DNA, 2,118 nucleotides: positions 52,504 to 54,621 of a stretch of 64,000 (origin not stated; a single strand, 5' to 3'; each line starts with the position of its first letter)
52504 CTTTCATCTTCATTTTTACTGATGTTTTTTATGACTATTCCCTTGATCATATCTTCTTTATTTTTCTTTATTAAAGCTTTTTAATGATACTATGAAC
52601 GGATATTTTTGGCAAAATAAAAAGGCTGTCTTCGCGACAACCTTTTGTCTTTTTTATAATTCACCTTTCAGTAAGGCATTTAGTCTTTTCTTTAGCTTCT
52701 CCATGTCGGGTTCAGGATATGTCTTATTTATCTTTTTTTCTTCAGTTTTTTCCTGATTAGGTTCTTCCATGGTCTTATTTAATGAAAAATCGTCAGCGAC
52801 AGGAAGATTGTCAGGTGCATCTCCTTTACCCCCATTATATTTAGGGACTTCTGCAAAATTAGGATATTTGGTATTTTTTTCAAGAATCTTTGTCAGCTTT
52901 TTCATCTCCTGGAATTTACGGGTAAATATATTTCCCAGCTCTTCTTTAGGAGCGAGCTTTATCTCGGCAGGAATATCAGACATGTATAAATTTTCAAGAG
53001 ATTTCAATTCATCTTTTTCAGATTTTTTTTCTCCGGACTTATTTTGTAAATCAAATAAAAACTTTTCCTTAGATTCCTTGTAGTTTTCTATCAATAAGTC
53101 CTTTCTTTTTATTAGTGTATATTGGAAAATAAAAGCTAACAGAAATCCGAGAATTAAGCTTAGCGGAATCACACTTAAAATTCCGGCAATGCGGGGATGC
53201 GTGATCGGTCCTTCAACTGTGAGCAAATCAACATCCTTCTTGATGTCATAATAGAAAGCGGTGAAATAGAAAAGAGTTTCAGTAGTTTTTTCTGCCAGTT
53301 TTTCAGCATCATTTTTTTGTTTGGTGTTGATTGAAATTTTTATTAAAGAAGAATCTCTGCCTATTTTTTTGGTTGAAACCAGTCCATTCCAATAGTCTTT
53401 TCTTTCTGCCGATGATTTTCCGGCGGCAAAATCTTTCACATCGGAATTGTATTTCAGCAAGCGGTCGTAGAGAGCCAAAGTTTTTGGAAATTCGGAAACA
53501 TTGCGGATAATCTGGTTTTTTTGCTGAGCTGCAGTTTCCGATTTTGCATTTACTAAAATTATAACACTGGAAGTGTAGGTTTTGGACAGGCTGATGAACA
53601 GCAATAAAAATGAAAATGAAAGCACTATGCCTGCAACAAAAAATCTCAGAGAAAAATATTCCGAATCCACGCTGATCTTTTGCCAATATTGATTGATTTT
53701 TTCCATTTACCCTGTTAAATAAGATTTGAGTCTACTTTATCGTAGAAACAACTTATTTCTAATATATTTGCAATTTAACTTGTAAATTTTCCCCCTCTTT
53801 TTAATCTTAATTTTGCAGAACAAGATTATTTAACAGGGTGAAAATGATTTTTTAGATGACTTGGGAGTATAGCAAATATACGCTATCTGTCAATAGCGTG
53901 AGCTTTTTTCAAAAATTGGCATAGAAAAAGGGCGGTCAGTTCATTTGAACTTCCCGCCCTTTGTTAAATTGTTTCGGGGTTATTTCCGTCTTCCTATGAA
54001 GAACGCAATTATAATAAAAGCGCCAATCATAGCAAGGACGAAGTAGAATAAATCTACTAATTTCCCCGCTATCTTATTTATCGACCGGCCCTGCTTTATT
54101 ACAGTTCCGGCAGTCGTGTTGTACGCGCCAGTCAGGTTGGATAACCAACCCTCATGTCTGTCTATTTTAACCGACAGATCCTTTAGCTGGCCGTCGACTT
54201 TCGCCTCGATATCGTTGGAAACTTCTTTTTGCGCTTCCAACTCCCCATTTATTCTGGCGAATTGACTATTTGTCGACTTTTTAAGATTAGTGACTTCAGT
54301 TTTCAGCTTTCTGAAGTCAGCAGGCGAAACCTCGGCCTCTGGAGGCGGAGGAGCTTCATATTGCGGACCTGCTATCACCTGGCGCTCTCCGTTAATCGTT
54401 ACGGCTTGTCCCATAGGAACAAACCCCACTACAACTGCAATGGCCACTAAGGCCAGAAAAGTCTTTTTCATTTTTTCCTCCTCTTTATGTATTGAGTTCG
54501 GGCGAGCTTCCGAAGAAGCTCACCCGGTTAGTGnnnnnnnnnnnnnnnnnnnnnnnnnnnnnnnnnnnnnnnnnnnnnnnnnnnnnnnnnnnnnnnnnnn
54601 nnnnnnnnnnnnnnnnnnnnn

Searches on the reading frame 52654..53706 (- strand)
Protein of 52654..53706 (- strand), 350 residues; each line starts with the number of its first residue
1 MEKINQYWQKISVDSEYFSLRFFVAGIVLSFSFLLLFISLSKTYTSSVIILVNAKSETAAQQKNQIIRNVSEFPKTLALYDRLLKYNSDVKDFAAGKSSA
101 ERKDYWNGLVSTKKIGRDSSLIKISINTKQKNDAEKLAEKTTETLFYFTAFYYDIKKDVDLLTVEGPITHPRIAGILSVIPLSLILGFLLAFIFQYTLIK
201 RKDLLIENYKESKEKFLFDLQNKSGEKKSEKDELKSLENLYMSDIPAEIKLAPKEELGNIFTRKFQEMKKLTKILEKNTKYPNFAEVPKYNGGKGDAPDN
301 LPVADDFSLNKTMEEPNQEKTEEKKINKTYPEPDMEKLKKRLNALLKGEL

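Call 4: search_protein_families(library=pfam, proteins=[window:52654-53706:-], max_evalue=1)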
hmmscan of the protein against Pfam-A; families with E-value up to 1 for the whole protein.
window:52654-53706:- (350 aa): 5 families
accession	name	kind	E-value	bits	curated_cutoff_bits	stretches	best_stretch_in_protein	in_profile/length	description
PF07271.16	Cytadhesin_P30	-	0.0098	16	40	1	164-256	61-149/275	Cytadhesin P30/P32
PF02706.20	Wzz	-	0.011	16.4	25.5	1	23-69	21-63/91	Chain length determinant protein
PF02089.21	Palm_thioest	-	0.24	11.5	26.8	1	207-256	156-206/254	Palmitoyl protein thioesterase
PF06210.16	DUF1003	-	0.49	11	27.4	0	30-71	34-75/103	Protein of unknown function (DUF1003)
PF14280.11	DUF4365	-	0.57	10.7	24.3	0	203-232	31-65/139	Domain of unknown function (DUF4365)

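Call 46: search_protein_families(library=ncbifam, proteins=[window:52654-53706:-], max_evalue=0.1)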
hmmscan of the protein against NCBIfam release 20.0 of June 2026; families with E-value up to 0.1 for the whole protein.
window:52654-53706:- (350 aa): 2 families
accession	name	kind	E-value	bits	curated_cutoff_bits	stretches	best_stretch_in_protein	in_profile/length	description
TIGR01006.1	polys_exp_MPA1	subfamily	6.1e-05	22.6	296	1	22-144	25-143/226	CspC family polysaccharide chain length determinant protein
NF052243.1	T4PFormProtSgmX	equivalog_domain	0.015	13.6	1800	1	222-308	122-206/1065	type IV pili formation protein SgmX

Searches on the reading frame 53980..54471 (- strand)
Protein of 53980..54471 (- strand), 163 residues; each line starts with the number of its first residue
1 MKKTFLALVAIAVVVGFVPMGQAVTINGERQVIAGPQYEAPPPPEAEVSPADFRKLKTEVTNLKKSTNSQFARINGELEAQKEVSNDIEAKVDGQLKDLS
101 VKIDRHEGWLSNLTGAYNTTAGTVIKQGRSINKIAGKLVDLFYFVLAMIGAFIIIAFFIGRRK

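Call 4: search_protein_families(library=pfam, proteins=[window:53980-54471:-], max_evalue=1)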
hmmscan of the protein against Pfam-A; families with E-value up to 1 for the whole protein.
window:53980-54471:- (163 aa): 4 families
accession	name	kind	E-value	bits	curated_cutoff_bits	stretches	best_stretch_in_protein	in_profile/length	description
PF07889.17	DUF1664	-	0.042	14.3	34.6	1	54-99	51-96/124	Protein of unknown function (DUF1664)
PF10498.14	IFT57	-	0.043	13.2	40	1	53-138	227-312/360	Intra-flagellar transport protein 57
PF12128.14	DUF3584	-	0.15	10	31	1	54-117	254-317/1191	Protein of unknown function (DUF3584)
PF08139.17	LPAM_1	-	0.22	12.5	20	1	1-14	1-14/18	Prokaryotic membrane lipoprotein lipid attachment site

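Call 46: search_protein_families(library=ncbifam, proteins=[window:53980-54471:-], max_evalue=0.1)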
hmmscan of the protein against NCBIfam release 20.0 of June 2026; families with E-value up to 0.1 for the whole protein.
window:53980-54471:- (163 aa): 1 family
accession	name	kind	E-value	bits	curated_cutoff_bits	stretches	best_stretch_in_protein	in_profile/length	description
NF006295.0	PRK08482.1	equivalog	0.049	14.2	135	0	114-159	49-93/105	F0F1 ATP synthase subunit C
